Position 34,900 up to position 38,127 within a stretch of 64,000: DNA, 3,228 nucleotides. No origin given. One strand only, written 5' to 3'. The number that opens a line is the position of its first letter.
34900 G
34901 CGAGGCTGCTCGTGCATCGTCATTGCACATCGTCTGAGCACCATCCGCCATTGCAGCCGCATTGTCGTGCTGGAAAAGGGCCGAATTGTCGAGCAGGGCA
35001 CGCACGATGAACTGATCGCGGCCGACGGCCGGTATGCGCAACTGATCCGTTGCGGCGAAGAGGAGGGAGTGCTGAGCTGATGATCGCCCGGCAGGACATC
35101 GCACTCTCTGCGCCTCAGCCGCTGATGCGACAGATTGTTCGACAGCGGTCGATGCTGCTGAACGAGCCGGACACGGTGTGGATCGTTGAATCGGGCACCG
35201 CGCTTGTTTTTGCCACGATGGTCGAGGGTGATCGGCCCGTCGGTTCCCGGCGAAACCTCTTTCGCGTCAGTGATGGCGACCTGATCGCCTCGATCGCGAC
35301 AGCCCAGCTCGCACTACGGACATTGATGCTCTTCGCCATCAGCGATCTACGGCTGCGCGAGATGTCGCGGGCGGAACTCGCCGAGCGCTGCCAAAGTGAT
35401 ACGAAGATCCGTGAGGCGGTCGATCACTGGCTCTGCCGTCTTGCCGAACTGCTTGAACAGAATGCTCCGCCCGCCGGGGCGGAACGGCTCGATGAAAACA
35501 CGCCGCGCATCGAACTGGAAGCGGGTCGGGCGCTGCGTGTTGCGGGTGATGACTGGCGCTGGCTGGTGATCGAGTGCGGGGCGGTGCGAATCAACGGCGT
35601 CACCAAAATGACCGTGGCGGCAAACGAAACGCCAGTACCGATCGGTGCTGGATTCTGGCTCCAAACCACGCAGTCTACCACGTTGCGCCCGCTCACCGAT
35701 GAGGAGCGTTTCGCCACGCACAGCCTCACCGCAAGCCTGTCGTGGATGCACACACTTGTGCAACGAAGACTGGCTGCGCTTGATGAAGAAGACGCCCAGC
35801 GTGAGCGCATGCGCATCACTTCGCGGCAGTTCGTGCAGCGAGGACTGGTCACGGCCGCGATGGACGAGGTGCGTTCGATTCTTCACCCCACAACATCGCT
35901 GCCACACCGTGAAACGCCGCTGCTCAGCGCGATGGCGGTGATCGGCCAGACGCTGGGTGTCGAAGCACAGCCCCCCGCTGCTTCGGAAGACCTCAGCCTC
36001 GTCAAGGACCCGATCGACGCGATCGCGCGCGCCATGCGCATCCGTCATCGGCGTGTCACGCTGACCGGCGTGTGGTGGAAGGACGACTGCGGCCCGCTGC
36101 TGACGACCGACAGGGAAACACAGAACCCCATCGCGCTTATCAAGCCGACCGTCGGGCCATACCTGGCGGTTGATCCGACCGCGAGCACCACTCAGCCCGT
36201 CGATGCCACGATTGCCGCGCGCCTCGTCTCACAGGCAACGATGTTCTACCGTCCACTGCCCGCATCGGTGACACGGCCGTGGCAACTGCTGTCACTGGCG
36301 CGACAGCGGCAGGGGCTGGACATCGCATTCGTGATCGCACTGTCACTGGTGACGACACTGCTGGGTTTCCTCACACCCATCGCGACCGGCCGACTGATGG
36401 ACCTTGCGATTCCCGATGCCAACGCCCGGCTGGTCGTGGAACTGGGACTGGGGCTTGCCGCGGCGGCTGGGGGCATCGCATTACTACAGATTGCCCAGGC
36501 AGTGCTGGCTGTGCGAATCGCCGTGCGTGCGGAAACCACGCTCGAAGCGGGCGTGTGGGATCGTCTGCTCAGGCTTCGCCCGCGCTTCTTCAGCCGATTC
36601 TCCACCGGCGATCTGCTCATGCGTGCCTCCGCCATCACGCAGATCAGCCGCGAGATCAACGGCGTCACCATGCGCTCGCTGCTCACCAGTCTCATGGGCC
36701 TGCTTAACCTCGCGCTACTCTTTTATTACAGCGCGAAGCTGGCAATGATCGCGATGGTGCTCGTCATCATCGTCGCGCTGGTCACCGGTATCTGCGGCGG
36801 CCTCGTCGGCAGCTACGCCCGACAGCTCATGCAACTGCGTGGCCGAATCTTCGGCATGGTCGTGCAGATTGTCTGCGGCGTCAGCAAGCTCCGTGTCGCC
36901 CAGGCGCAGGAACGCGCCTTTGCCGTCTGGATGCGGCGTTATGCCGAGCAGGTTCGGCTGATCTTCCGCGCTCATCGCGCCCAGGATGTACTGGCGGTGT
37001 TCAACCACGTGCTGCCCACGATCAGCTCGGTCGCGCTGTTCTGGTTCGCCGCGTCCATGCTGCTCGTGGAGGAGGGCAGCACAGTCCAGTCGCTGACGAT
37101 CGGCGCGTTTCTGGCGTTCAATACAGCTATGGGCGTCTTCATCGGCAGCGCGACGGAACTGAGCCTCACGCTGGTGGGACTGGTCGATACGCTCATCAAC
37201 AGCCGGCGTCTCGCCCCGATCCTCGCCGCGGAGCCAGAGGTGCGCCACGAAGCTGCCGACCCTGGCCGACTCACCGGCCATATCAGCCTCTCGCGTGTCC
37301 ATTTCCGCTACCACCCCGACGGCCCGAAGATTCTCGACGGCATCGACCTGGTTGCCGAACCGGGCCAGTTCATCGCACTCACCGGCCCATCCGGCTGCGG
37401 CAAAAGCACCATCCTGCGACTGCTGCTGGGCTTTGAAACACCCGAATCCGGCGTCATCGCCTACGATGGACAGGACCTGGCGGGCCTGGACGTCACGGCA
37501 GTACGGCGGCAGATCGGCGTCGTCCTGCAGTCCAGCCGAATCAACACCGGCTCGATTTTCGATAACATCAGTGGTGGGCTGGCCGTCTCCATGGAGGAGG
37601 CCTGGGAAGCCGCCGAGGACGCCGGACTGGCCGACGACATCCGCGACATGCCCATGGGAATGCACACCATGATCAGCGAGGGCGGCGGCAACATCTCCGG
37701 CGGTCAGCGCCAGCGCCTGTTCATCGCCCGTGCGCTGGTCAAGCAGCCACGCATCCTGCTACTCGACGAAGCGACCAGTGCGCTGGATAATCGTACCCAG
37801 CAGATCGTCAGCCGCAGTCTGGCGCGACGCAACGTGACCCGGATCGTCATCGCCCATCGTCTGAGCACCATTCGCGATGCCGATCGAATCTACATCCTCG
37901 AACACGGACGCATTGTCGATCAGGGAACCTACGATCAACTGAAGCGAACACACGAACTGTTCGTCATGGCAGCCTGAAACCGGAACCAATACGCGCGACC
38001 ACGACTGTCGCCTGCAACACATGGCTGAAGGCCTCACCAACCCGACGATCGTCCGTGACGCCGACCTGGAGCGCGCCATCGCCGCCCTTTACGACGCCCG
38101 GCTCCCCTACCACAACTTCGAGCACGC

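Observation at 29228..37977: Complete NHLM-type export apparatus: TolC-like, cNMP-binding protein, HlyD, C39-peptidase ABC, second ABC with large N-domain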

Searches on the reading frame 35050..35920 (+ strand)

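Call 9: search_protein_families(library=ncbifam, proteins=[window:35050-35920:+], max_evalue=1)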
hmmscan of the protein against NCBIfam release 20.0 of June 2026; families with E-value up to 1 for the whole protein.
window:35050-35920:+ (290 aa): 0 families

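Call 77: search_protein_representatives(alignment_id=A5)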
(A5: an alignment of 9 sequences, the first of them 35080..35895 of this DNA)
Query: 9 sequences, 271 profile positions. Proteins with E-value up to 0.001 (for the whole library): 2167; up to 1e-10: 1438; up to 1e-30: 299. The best 150 are listed.
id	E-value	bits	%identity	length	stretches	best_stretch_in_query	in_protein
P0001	2.4e-85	302.4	-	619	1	1-271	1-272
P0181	1.4e-79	283.5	-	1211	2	12-270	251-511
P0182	2.8e-58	213.6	-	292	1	8-270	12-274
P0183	2.2e-57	210.7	-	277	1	1-270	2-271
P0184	6.0e-57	209.3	-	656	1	10-270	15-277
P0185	8.0e-55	202.3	-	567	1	4-270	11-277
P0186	6.9e-54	199.2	-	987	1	6-269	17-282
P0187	5.2e-53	196.4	-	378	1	31-270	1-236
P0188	7.8e-53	195.8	-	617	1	1-270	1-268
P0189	6.1e-52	192.9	-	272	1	5-265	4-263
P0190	1.9e-51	191.3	-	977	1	10-270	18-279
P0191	2.6e-51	190.8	-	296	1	10-270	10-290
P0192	3.2e-51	190.5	-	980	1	11-269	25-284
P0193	5.8e-51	189.7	-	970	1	17-267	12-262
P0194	1.9e-50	187.9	-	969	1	2-270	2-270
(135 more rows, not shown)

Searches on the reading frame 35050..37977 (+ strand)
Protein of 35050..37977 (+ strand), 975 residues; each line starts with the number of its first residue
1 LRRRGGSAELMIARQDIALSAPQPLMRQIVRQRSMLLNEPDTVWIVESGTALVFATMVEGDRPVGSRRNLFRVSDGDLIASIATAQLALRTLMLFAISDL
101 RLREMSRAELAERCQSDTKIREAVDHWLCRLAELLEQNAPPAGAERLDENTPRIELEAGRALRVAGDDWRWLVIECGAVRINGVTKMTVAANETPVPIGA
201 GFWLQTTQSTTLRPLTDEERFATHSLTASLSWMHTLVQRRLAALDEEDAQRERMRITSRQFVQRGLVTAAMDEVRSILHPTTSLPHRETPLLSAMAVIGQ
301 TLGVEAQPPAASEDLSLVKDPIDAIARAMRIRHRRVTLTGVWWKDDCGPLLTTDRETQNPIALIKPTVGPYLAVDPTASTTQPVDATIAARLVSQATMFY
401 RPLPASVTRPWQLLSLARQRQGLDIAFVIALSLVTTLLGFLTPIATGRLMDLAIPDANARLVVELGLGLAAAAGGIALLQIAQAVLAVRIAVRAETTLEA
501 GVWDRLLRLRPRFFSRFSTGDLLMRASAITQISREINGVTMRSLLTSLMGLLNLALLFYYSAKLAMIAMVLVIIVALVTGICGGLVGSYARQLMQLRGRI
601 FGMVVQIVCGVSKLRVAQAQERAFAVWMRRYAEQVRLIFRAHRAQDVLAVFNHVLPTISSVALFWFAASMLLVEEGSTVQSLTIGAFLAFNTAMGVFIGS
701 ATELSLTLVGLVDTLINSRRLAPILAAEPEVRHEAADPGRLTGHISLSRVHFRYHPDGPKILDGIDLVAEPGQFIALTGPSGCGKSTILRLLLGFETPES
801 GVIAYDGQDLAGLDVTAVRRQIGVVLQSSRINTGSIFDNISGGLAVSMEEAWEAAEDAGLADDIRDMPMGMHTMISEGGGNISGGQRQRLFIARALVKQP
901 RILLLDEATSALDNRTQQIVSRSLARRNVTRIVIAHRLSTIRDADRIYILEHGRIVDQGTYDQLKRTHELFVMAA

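Call 3: search_protein_families(library=pfam, proteins=[window:35050-37977:+], max_evalue=0.01)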
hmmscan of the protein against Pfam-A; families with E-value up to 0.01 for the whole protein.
window:35050-37977:+ (975 aa): 6 families
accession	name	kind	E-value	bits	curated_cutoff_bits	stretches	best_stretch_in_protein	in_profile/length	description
PF00005.33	ABC_tran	-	1.3e-31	110.5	25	1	762-910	1-137/137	ABC transporter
PF00664.28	ABC_membrane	-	4.7e-20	72.8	28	1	426-700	2-273/274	ABC transporter transmembrane region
PF02463.25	SMC_N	-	1.6e-06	28.2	40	1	863-950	135-211/220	RecF/RecN/SMC N terminal domain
PF13401.12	AAA_22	-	0.00015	22.5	27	1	772-828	5-60/130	AAA domain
PF13191.12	AAA_16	-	0.00028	21.8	32.6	1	772-926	23-158/167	AAA ATPase domain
PF03215.21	Rad17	-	0.0081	16.6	23.8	0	765-792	38-65/186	Rad17 P-loop domain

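Call 4: search_protein_families(library=ncbifam, proteins=[window:35050-37977:+], max_evalue=0.01)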
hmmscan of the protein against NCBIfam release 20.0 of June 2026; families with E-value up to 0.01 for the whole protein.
window:35050-37977:+ (975 aa): 186 families (the best 25 are shown)
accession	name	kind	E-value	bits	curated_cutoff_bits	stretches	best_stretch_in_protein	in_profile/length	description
TIGR03797.1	NHLM_micro_ABC2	equivalog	1.5e-264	879.7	709.4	1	289-972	2-679/686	NHLP bacteriocin export ABC transporter permease/ATPase subunit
TIGR03796.1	NHLM_micro_ABC1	equivalog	8.3e-102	341.6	853.3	1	418-968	149-702/710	NHLP family bacteriocin export ABC transporter peptidase/permease/ATPase subunit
TIGR01846.1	type_I_sec_HlyB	subfamily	2.2e-97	327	725.55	1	410-971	128-685/694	type I secretion system permease/ATPase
TIGR02203.1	MsbA_lipidA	equivalog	1.3e-84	284.8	602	1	433-967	29-558/572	lipid A export permease/ATP-binding protein MsbA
TIGR02204.1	MsbA_rel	hypoth_equivalog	1.9e-80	271.2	780.4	1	422-972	18-569/576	ABC transporter, permease/ATP-binding protein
TIGR00958.1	3a01208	subfamily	8.1e-77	259.1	874.6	1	411-971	150-707/711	antigen peptide transporter 2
TIGR03375.1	type_I_sec_LssB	subfamily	3.8e-74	250.2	693.1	1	427-964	153-688/696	type I secretion system permease/ATPase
NF045513.1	HepA_fam_ABC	equivalog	1.9e-70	238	725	1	491-966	123-597/610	heterocyst formation ABC transporter subunit HepA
NF010178.0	PRK13657.1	equivalog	5e-67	226.7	733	1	422-971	19-563/588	glucan ABC transporter ATP-binding protein/ permease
TIGR01193.1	bacteriocin_ABC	subfamily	2e-66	225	523.85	1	407-967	141-698/708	peptide cleavage/export ABC transporter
NF008381.0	PRK11176.1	equivalog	1.4e-60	205.3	867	1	500-967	102-568/582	lipid A ABC transporter ATP-binding protein/permease MsbA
NF008056.1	PRK10790.1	equivalog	1.6e-60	205.2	746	1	442-966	42-563/584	SmdB family multidrug efflux ABC transporter permease/ATP-binding protein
NF052233.1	CphA_assoc_ABC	equivalog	2.9e-60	204.5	880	1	408-966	170-731/766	cyanophycin metabolism-associated ABC transporter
TIGR02868.1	CydC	equivalog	7e-57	193.2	329.05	1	490-938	80-530/530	thiol reductant ABC exporter subunit CydC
NF008364.0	PRK11160.1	equivalog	1.1e-55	189.3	630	1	496-971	93-568/575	heme ABC transporter ATP-binding protein/permease CydC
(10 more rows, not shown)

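Call 20: find_homologous_proteins(query=window:35080-37974:+, max_evalue=1e-30)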
Query window:35080-37974:+ (965 aa): 47 proteins with E <= 1e-30 among 8000 candidates.
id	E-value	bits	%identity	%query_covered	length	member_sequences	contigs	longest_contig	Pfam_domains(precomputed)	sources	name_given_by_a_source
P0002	5.6e-276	936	48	98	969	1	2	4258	PF00005.34,PF02463.26,PF00664.29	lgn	-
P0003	3.9e-271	920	47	99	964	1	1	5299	PF00005.34,PF02463.26,PF00664.29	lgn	-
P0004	4.5e-225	768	43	97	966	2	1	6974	PF00005.34,PF02463.26,PF13191.13,PF00664.29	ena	-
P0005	7.7e-223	761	43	98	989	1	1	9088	PF00005.34,PF02463.26,PF00664.29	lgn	-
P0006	2.4e-206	706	47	77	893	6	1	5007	PF00005.34,PF13401.13,PF02463.26,PF00664.29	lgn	-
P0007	2.8e-199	683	50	73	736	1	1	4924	PF00005.34,PF02463.26,PF13191.13,PF00664.29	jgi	jgi:NHLM bacteriocin system ABC transporter ATP-binding protein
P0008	3.0e-163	563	42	78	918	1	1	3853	PF00005.34,PF02463.26,PF13191.13,PF00664.29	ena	-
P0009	2.5e-162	560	36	98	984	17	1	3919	PF00005.34,PF13401.13,PF02463.26,PF13191.13,PF00664.29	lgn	-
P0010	2.7e-153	531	37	97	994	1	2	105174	PF00005.34,PF02463.26,PF13191.13,PF00664.29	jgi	jgi:ATP-binding cassette subfamily C protein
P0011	6.5e-151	523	34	97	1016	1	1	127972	PF00005.34,PF02463.26,PF00664.29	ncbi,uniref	ncbi:NHLP bacteriocin export ABC transporter permease/ATPase subunit [Thiorhodococcus fuscus]|uniref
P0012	4.4e-139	483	42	66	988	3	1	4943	PF00005.34,PF02463.26,PF00664.29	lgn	-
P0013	1.5e-110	389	36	68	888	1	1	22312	PF00005.34,PF00664.29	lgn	-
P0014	3.3e-104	368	37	68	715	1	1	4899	PF00005.34,PF02463.26,PF00664.29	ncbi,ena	-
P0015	9.3e-94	334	31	50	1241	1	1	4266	PF06414.19,PF01935.24,PF00005.34,PF13555.13,PF13401.13,PF03193.23,PF02463.26,PF13304.13,PF13191.13,PF00664.29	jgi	jgi:ATP-binding cassette, subfamily B, bacterial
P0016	6.7e-88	314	31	50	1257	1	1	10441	PF06414.19,PF00005.34,PF13555.13,PF13401.13,PF03193.23,PF02463.26,PF13481.13,PF13304.13,PF13191.13,PF00664.29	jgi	jgi:ATP-binding cassette subfamily B protein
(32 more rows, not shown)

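Call 27: find_encoding_contigs(protein=P0011, flank=10000, max_places=1)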
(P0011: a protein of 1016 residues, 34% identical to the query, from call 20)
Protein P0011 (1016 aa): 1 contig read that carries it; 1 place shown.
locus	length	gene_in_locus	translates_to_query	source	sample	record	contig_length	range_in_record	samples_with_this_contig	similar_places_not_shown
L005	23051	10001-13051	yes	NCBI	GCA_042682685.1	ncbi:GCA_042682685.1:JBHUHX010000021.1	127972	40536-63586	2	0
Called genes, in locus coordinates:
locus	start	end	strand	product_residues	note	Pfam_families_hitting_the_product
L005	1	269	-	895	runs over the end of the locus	PF19838:LptD_2, PF04453:LptD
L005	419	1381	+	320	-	PF01636:APH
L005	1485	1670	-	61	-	-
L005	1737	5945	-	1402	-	PF00989:PAS, PF08448:PAS_4, PF13426:PAS_9, PF08447:PAS_3, PF08448:PAS_4, PF00989:PAS, PF08448:PAS_4, PF13426:PAS_9, +7 more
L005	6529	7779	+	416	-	PF25917:BSH_RND, PF25919:BSH_CusB, PF25973:BSH_CzcB (faint)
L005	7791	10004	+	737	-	PF03412:Peptidase_C39, PF00664:ABC_membrane, PF00005:ABC_tran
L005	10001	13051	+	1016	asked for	PF00664:ABC_membrane, PF00005:ABC_tran, PF02463:SMC_N (faint)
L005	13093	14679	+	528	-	PF23525:Methyltransf_36, PF13489:Methyltransf_23 (faint)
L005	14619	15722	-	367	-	PF00561:Abhydrolase_1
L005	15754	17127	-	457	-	PF02321:OEP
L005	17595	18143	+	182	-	PF02979:NHase_alpha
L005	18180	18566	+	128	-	PF02979:NHase_alpha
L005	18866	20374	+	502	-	-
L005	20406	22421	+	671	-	PF04055:Radical_SAM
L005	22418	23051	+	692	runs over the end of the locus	PF04055:Radical_SAM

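Call 28: find_encoding_contigs(protein=P0010, flank=10000, max_places=1)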
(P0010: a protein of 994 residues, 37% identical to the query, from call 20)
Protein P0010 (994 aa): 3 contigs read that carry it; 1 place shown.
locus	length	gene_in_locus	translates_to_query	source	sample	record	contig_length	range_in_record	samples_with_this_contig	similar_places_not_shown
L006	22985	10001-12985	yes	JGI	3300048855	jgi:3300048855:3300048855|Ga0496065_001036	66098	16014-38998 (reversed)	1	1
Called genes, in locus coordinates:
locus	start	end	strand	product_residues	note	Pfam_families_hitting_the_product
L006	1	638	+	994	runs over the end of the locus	PF13575:DUF4135, PF05147:LANC_like (faint)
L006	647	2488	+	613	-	-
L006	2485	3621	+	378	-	-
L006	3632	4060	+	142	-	-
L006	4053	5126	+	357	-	PF14525:AraC_binding_2, PF12833:HTH_18, PF00165:HTH_AraC (weak)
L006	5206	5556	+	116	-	-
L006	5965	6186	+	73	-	-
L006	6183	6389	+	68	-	-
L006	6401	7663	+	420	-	PF25919:BSH_CusB (faint), PF00364:Biotin_lipoyl (faint), PF25917:BSH_RND (faint), PF26002:Beta-barrel_AprE (faint)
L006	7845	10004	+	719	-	PF03412:Peptidase_C39, PF00664:ABC_membrane, PF00005:ABC_tran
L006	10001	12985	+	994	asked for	PF00664:ABC_membrane, PF00005:ABC_tran, PF13191:AAA_16 (weak), PF02463:SMC_N (faint)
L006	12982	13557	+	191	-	-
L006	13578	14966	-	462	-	PF02321:OEP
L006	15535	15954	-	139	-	PF13581:HATPase_c_2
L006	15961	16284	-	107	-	PF01740:STAS, PF13466:STAS_2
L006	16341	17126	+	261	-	PF11845:Tll0287-like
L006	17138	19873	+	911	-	PF00672:HAMP (weak), PF12860:PAS_7, PF00512:HisKA, PF02518:HATPase_c, PF00072:Response_reg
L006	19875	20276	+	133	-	PF00072:Response_reg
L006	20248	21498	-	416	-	PF00072:Response_reg, PF07228:SpoIIE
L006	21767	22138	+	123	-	PF27793:RNP_Burkhold (weak), PF02979:NHase_alpha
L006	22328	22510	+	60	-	-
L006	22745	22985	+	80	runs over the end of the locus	-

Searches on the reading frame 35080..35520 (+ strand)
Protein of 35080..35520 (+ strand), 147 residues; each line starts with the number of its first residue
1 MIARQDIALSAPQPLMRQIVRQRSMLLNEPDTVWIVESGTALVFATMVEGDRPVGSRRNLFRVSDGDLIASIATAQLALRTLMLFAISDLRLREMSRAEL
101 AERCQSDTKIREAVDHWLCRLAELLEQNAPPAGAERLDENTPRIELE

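Call 19: search_protein_families(library=pfam, proteins=[window:35080-35520:+], max_evalue=10)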
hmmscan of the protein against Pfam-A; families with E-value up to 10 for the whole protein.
window:35080-35520:+ (147 aa): 1 family
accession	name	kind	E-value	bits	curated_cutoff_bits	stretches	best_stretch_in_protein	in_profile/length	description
PF00027.35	cNMP_binding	-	0.0035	17.7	27.5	1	29-106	16-88/89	Cyclic nucleotide-binding domain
